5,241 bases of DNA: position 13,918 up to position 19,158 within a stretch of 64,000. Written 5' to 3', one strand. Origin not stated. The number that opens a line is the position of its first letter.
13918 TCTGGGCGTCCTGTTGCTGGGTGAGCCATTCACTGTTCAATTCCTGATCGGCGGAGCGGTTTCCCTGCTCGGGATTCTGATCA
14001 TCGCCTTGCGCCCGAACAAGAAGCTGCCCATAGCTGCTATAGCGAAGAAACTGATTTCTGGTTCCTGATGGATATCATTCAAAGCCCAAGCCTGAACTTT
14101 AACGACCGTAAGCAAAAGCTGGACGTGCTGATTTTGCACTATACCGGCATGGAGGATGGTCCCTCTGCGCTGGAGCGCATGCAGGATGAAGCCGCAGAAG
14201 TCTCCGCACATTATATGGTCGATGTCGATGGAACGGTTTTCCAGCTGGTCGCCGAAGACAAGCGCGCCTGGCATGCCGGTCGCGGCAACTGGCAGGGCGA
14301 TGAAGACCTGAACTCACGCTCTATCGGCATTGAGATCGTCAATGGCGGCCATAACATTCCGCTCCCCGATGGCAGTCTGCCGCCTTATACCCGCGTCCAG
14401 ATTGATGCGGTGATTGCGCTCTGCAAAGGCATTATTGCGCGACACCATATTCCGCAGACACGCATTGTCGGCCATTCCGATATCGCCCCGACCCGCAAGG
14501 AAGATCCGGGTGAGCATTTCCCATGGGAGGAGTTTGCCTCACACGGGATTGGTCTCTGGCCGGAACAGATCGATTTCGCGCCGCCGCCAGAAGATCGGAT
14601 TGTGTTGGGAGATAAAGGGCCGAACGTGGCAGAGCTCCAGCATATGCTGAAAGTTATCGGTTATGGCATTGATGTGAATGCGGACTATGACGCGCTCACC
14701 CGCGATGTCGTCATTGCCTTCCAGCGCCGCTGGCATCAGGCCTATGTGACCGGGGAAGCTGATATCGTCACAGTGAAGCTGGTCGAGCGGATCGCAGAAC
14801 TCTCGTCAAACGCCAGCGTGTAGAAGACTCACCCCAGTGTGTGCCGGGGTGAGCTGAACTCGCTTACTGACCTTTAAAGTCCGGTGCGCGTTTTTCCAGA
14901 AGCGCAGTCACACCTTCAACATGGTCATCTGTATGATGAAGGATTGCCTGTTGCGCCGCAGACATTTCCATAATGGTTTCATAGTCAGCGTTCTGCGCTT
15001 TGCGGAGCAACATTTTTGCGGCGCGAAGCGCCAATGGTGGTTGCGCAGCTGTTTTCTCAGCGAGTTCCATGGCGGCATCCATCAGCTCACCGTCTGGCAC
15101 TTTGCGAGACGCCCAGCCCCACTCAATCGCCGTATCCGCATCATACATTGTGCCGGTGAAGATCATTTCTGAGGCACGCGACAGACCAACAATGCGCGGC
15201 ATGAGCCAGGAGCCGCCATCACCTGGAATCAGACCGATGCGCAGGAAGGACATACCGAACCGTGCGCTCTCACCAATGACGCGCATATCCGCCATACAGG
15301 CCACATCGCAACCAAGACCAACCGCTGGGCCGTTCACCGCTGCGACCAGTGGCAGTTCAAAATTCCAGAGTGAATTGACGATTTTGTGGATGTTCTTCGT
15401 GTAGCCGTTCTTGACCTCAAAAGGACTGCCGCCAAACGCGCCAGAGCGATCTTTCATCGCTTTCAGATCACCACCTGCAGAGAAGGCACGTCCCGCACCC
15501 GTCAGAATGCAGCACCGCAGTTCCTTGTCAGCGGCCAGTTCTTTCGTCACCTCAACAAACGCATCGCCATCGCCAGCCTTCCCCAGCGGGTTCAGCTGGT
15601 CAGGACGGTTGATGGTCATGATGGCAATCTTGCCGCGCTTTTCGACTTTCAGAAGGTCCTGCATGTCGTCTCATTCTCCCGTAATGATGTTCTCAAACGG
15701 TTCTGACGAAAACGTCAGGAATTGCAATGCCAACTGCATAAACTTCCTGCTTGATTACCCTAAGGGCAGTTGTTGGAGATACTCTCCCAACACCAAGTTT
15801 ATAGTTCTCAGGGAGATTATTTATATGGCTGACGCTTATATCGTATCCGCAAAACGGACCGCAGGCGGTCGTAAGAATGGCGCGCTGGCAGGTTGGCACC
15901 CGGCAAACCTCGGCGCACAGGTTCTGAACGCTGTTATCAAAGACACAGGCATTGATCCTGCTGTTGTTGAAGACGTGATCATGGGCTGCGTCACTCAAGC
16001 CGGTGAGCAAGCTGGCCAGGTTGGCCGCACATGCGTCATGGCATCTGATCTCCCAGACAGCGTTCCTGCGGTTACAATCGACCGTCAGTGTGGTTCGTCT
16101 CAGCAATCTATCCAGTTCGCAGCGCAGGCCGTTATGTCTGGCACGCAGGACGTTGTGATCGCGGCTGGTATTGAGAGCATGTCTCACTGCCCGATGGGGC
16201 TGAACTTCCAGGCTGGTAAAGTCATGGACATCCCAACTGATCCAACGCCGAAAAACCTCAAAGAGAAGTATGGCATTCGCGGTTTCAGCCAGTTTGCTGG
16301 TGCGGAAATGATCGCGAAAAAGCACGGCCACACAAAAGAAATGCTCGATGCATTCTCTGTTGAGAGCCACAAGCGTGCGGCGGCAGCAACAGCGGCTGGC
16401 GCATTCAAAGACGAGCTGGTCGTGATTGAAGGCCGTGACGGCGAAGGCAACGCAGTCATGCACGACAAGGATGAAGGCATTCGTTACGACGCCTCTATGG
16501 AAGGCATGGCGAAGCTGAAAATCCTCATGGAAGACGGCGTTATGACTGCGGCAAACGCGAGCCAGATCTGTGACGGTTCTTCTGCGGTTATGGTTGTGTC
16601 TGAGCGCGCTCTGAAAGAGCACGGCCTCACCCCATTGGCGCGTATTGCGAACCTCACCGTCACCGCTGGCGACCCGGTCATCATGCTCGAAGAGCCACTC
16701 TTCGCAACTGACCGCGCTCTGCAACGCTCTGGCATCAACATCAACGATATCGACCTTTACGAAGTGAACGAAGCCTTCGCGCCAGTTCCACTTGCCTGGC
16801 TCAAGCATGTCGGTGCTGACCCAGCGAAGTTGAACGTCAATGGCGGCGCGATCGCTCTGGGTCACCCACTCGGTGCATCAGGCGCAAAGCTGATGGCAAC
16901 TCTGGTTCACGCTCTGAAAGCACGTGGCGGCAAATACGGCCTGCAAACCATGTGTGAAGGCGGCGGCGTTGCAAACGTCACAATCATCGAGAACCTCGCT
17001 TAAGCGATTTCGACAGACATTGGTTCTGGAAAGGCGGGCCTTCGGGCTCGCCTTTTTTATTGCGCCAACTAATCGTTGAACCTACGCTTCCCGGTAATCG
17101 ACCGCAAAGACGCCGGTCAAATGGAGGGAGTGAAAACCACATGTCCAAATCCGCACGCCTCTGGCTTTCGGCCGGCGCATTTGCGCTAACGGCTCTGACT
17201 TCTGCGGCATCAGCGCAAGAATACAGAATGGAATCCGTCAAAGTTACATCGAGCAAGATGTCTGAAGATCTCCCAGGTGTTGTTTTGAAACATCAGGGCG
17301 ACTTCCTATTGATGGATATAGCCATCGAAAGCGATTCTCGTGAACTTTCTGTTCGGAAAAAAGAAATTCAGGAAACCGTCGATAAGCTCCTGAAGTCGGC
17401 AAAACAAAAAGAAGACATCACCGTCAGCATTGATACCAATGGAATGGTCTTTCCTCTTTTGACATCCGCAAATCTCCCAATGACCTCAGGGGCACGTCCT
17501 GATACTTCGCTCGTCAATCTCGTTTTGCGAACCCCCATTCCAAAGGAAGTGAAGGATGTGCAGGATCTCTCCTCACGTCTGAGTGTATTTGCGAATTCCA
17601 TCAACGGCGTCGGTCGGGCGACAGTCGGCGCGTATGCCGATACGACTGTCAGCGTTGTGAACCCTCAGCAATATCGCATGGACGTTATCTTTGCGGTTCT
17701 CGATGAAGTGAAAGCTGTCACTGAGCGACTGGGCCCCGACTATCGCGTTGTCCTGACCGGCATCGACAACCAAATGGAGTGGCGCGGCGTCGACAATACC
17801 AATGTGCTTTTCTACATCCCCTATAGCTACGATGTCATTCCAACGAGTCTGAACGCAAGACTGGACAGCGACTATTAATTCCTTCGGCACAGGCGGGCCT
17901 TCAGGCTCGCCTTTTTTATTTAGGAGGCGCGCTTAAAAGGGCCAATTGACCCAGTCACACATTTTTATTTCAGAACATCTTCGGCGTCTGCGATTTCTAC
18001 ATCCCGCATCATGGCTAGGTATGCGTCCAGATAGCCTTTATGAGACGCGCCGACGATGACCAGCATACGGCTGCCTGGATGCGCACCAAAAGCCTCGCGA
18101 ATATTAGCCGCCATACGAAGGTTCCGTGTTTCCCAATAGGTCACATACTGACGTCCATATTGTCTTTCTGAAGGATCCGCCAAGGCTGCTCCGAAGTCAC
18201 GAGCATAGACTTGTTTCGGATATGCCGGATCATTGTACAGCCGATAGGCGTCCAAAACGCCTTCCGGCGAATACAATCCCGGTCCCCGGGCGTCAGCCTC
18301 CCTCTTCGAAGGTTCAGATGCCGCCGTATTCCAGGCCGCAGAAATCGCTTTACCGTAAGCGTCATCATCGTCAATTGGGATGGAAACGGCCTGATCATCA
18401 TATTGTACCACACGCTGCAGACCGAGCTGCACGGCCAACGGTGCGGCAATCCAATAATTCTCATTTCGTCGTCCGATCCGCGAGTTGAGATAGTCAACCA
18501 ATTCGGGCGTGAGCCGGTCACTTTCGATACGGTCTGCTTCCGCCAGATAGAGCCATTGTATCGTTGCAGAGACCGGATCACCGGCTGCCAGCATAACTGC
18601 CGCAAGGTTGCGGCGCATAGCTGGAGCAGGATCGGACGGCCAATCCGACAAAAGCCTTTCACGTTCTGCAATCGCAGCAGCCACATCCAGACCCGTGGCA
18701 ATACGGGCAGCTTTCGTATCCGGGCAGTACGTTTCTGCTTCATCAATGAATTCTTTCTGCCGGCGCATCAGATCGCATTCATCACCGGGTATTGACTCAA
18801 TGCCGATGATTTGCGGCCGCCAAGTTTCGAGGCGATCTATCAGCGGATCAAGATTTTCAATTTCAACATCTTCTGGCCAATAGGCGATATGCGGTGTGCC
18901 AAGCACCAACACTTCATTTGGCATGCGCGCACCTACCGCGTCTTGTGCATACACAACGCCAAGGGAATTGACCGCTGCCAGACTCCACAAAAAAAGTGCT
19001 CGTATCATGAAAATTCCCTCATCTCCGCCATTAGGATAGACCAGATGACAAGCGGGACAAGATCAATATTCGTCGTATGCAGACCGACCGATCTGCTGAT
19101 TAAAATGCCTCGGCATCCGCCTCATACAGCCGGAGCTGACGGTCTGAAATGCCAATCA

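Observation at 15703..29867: Shared TGACG-N4-CGTCA operator links acyl-CoA catabolism to the Tat-lipoprotein pair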

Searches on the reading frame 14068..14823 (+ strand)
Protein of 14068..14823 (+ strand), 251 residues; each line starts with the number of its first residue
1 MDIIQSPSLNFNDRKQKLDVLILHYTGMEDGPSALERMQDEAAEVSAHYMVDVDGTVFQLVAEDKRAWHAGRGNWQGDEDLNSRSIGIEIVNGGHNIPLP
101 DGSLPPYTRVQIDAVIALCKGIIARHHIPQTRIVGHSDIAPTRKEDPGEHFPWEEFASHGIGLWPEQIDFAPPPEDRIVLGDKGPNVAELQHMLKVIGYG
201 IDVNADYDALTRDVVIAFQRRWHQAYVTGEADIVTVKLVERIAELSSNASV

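Call 12: search_protein_families(library=pfam, proteins=[window:14068-14823:+])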
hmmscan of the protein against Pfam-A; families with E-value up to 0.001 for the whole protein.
window:14068-14823:+ (251 aa): 2 families
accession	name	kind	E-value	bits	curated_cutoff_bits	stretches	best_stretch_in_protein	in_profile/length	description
PF01510.30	Amidase_2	-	4.6e-37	127.7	26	1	16-149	3-131/131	N-acetylmuramoyl-L-alanine amidase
PF01471.23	PG_binding_1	-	5.2e-09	36.6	23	1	184-237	2-55/57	Putative peptidoglycan binding domain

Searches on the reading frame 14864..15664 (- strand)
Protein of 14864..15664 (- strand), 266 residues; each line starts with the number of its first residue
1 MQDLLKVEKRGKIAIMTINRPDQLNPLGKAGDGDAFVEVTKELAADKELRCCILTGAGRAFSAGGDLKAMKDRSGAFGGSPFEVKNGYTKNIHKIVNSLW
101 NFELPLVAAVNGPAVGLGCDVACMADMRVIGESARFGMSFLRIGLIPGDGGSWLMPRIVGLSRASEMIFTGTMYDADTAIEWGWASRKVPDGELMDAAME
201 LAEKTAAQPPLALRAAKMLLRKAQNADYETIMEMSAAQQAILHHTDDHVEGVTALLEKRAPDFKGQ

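Call 10: search_protein_families(library=pfam, proteins=[window:14864-15664:-])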
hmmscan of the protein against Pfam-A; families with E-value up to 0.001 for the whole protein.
window:14864-15664:- (266 aa): 2 families
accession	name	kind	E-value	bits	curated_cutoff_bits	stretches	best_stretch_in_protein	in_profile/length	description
PF00378.25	ECH_1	-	2.6e-52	178.1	27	1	9-266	2-251/251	Enoyl-CoA hydratase/isomerase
PF16113.10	ECH_2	-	3.5e-30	106.1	27.2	1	14-205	2-188/335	Enoyl-CoA hydratase/isomerase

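Call 49: find_homologous_proteins(query=window:14864-15664:-, max_evalue=1e-60)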
Query window:14864-15664:- (266 aa): 2965 proteins with E <= 1e-60 among 8000 candidates; the best 120 are listed.
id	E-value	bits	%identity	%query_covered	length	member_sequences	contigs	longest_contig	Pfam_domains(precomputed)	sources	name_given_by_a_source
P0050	3.8e-174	595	100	100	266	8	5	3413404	PF00378.26,PF16113.11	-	-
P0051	7.0e-158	542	90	100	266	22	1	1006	PF00378.26,PF16113.11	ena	-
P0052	8.6e-157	538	90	100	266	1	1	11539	PF00378.26,PF16113.11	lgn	-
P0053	2.4e-156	537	89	100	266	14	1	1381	PF00378.26,PF16113.11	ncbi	-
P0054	3.0e-155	533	89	100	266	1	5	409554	PF00378.26,PF16113.11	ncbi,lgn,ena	-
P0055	2.1e-139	481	79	100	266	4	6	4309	PF00378.26,PF16113.11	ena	-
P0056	1.1e-130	453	73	100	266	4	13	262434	PF00378.26,PF16113.11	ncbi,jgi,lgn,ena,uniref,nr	ncbi:crotonase/enoyl-CoA hydratase family protein [Ponticaulis sp.]|uniref:crotonase/enoyl-CoA hydra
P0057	1.1e-128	446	72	100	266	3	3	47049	PF00378.26,PF16113.11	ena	-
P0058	2.7e-128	445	71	100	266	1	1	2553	PF00378.26,PF16113.11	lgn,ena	-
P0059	4.6e-128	444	73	100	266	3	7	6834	PF00378.26,PF16113.11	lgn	-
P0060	5.4e-122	424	70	100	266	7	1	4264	PF00378.26,PF16113.11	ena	-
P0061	2.0e-121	422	69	100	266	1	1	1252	PF00378.26,PF16113.11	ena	-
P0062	1.0e-120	420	69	100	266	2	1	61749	PF00378.26,PF16113.11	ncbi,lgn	-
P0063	2.3e-117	409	67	100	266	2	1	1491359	PF00378.26,PF16113.11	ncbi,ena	-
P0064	9.6e-117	407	68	100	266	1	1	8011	PF00378.26,PF16113.11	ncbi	-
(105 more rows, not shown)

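Call 50: find_encoding_contigs(protein=P0054, flank=10000, max_places=2)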
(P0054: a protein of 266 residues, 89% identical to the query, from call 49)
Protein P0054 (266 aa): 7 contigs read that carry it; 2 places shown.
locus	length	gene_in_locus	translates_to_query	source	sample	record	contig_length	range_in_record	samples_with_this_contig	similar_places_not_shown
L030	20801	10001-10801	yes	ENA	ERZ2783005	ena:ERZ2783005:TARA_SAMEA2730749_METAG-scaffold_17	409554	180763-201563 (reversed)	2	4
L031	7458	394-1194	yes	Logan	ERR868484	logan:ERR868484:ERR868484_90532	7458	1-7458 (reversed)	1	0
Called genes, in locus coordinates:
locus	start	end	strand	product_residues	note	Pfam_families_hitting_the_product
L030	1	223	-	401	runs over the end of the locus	PF02771:Acyl-CoA_dh_N, PF02770:Acyl-CoA_dh_M, PF00441:Acyl-CoA_dh_1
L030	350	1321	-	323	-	PF02277:DBI_PRT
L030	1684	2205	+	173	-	PF13650:Asp_protease_2, PF13975:gag-asp_proteas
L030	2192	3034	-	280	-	PF01925:TauE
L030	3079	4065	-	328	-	PF01207:Dus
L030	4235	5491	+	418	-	PF12867:DinB_2, PF03781:FGE-sulfatase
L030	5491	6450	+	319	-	PF10017:Methyltransf_33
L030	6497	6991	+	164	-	PF01590:GAF, PF13185:GAF_2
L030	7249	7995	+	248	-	PF02146:SIR2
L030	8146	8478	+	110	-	PF13441:Gly-zipper_YMGG, PF13488:Gly-zipper_Omp (weak)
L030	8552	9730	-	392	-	PF00108:Thiolase_N, PF00109:ketoacyl-synt (faint), PF22691:Thiolase_C_1 (faint), PF02803:Thiolase_C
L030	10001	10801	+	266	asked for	PF00378:ECH_1, PF16113:ECH_2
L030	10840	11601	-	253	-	PF01510:Amidase_2, PF01471:PG_binding_1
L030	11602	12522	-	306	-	PF00892:EamA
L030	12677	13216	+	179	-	PF08212:Lipocalin_2, PF00061:Lipocalin (weak)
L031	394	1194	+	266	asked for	PF00378:ECH_1, PF16113:ECH_2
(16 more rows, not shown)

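Call 51: find_encoding_contigs(protein=P0056, flank=10000, max_places=3)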
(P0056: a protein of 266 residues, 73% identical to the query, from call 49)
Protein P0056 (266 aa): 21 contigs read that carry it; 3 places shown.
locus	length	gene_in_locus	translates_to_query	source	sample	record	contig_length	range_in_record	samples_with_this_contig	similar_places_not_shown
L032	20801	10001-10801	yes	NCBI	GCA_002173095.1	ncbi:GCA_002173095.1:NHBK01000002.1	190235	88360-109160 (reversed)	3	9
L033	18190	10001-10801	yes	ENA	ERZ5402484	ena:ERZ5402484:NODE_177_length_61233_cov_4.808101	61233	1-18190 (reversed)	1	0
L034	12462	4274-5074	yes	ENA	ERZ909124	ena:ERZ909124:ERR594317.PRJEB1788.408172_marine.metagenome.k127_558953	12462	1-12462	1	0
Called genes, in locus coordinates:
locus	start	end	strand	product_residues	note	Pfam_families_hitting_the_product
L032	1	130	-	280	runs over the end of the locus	PF00781:DAGK_cat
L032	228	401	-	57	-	-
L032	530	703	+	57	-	PF07043:DUF1328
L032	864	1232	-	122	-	-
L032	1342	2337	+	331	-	PF01207:Dus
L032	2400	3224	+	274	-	PF01925:TauE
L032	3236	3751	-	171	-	PF13650:Asp_protease_2, PF13975:gag-asp_proteas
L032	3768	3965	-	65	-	PF06945:DUF1289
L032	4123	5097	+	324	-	PF02277:DBI_PRT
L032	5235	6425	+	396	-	PF02771:Acyl-CoA_dh_N, PF02770:Acyl-CoA_dh_M, PF00441:Acyl-CoA_dh_1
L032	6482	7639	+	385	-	PF02771:Acyl-CoA_dh_N, PF02770:Acyl-CoA_dh_M, PF00441:Acyl-CoA_dh_1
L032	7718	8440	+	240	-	-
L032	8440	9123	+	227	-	-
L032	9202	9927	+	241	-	-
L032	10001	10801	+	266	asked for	PF00378:ECH_1, PF16113:ECH_2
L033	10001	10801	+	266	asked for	PF00378:ECH_1, PF16113:ECH_2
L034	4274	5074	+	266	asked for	PF00378:ECH_1, PF16113:ECH_2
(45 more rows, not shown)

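Call 52: find_encoding_contigs(protein=P0063, flank=10000, max_places=2)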
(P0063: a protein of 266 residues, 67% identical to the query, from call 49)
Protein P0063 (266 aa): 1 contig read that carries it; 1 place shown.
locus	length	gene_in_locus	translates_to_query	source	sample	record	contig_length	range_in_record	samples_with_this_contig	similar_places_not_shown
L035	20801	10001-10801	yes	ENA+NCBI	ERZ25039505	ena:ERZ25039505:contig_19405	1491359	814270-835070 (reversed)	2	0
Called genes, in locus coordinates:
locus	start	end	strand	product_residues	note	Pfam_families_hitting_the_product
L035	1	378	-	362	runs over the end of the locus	PF00873:ACR_tran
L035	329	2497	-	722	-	PF00873:ACR_tran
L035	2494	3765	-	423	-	PF25917:BSH_RND (weak), PF25876:HH_MFP_RND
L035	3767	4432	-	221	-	PF00440:TetR_N, PF09209:CecR_C (weak)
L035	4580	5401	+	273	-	PF01925:TauE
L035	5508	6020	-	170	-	PF13650:Asp_protease_2, PF13975:gag-asp_proteas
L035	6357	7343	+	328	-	PF02277:DBI_PRT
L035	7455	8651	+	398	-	PF02771:Acyl-CoA_dh_N, PF02770:Acyl-CoA_dh_M, PF00441:Acyl-CoA_dh_1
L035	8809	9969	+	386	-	PF02771:Acyl-CoA_dh_N, PF02770:Acyl-CoA_dh_M, PF00441:Acyl-CoA_dh_1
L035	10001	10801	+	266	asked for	PF00378:ECH_1, PF16113:ECH_2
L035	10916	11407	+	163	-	-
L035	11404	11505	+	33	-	-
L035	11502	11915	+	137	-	-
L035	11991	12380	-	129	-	PF01850:PIN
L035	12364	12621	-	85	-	-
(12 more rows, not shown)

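Call 85: search_protein_families(library=ncbifam, proteins=[window:14864-15664:-], max_evalue=0.00001)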
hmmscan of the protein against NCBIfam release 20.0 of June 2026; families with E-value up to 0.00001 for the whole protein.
window:14864-15664:- (266 aa): 70 families (the best 25 are shown)
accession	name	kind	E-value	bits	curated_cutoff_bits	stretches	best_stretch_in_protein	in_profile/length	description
NF006699.0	PRK09245.1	subfamily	4.8e-110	367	354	1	1-265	1-265/266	crotonase/enoyl-CoA hydratase family protein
NF051848.1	EnCoAHydtEchA19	equivalog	2.6e-60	204.1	400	1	6-266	3-258/258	enoyl-CoA hydratase EchA19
NF004635.0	PRK05981.1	equivalog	1.2e-59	202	351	1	5-266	6-266/266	enoyl-CoA hydratase/isomerase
TIGR02280.1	PaaB1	equivalog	1.5e-53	182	345.15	1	10-266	6-256/256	2-(1,2-epoxy-1,2-dihydrophenyl)acetyl-CoA isomerase PaaG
NF004475.0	PRK05809.1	subfamily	6.5e-51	173.3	394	1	6-265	7-259/260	short-chain-enoyl-CoA hydratase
NF006107.0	PRK08258.1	equivalog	1.4e-50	172.2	330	1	5-266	19-277/277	enoyl-CoA hydratase family protein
NF007239.0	PRK09674.1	equivalog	2.3e-50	171.4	371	1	6-266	7-257/257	2,3-dehydroadipyl-CoA hydratase PaaF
NF006007.0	PRK08138.1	subfamily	2.5e-50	171.3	355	1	8-266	13-261/261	enoyl-CoA hydratase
NF006109.0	PRK08260.1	subfamily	1.7e-49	168.7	320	1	5-265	6-277/296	enoyl-CoA hydratase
NF005864.0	PRK07799.1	equivalog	5.2e-48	163.5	316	1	6-265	11-265/266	crotonase/enoyl-CoA hydratase family protein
NF004857.0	PRK06210.1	equivalog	1.3e-46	159.2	341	1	7-265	13-274/275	enoyl-CoA hydratase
NF005802.0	PRK07657.1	equivalog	1.6e-46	158.9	363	1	10-266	11-260/260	enoyl-CoA hydratase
NF046063.1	oxepin_alt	equivalog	4.1e-46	157.5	300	1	5-262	2-254/254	oxepin-CoA hydrolase, alternative type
NF004525.0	PRK05870.1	equivalog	6.8e-46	157.2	285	1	2-240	2-231/249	enoyl-CoA hydratase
NF006100.0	PRK08252.1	subfamily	7.5e-46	156.8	282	1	1-266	1-254/254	crotonase/enoyl-CoA hydratase family protein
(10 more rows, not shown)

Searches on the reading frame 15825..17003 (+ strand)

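Call 10: search_protein_families(library=pfam, proteins=[window:15825-17003:+])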
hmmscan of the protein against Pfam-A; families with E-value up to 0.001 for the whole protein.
window:15825-17003:+ (392 aa): 4 families
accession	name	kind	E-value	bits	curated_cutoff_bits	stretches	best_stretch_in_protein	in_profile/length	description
PF00108.29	Thiolase_N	-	2.3e-61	207.9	26.4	1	5-260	2-259/260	Thiolase, N-terminal domain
PF02803.24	Thiolase_C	-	6.4e-43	145.7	27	1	268-389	1-122/123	Thiolase, C-terminal domain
PF00109.32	ketoacyl-synt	-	5.5e-06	26.6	20.8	1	81-138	166-222/252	Beta-ketoacyl synthase, N-terminal domain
PF22691.2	Thiolase_C_1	-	0.00024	21.3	28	0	294-330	23-59/144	Thiolase C-terminal domain-like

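Call 85: search_protein_families(library=ncbifam, proteins=[window:15825-17003:+], max_evalue=0.00001)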
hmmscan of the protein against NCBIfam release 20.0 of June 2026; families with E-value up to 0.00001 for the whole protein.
window:15825-17003:+ (392 aa): 38 families (the best 25 are shown)
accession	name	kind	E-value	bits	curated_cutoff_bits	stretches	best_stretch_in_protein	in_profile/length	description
NF005077.0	PRK06504.1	subfamily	2.1e-193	642.8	590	1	1-391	1-390/390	acetyl-CoA C-acetyltransferase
NF005865.0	PRK07801.1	equivalog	6.7e-153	509.4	591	1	1-391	1-382/382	acetyl-CoA C-acetyltransferase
TIGR01930.1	AcCoA-C-Actrans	subfamily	3.8e-120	401.3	240.55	1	6-389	1-385/385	acetyl-CoA C-acyltransferase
NF005889.0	PRK07850.1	equivalog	5.5e-107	358.2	515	1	1-390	1-386/387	steroid 3-ketoacyl-CoA thiolase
NF006090.0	PRK08242.1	equivalog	1.8e-98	330.3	514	2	1-233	1-222/402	acetyl-CoA C-acetyltransferase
NF005033.0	PRK06445.1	equivalog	2.6e-97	326.5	511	1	3-390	4-394/395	acetyl-CoA C-acetyltransferase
NF006553.0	PRK09052.1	equivalog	1.9e-96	323.5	567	1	2-391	6-399/399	acetyl-CoA C-acyltransferase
NF006510.0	PRK08947.1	equivalog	1.9e-93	313.5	519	1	1-390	1-386/387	acetyl-CoA C-acyltransferase FadA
NF004853.0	PRK06205.1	subfamily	8.8e-93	311.5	551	1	1-390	1-402/404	acetyl-CoA C-acetyltransferase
NF006551.0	PRK09050.1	subfamily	4.2e-87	292.8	605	1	1-389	1-399/401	3-oxoadipyl-CoA thiolase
NF006552.0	PRK09051.1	subfamily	6.2e-87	292.4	565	1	2-390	4-394/395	beta-ketothiolase BktB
TIGR02430.1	pcaF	equivalog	6.6e-87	292.1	597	1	3-389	2-398/400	3-oxoadipyl-CoA thiolase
TIGR02445.1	fadA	equivalog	6.7e-87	292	591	1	5-389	3-383/385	acetyl-CoA C-acyltransferase FadA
NF005805.0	PRK07661.1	equivalog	1.1e-85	288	633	1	1-389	1-389/391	acetyl-CoA C-acetyltransferase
NF042967.1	AcCoAtase_PhaA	equivalog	3.7e-83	279.9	740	1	1-389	1-394/396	acetyl-CoA acetyltransferase PhaA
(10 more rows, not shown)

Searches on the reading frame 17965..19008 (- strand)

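Call 10: search_protein_families(library=pfam, proteins=[window:17965-19008:-])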
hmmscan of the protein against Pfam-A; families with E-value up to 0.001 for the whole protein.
window:17965-19008:- (347 aa): 1 family
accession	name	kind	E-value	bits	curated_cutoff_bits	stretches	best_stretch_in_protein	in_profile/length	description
PF18950.5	DUF5694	-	5.4e-17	63.2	27.5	1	172-346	11-185/185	Family of unknown function (DUF5694)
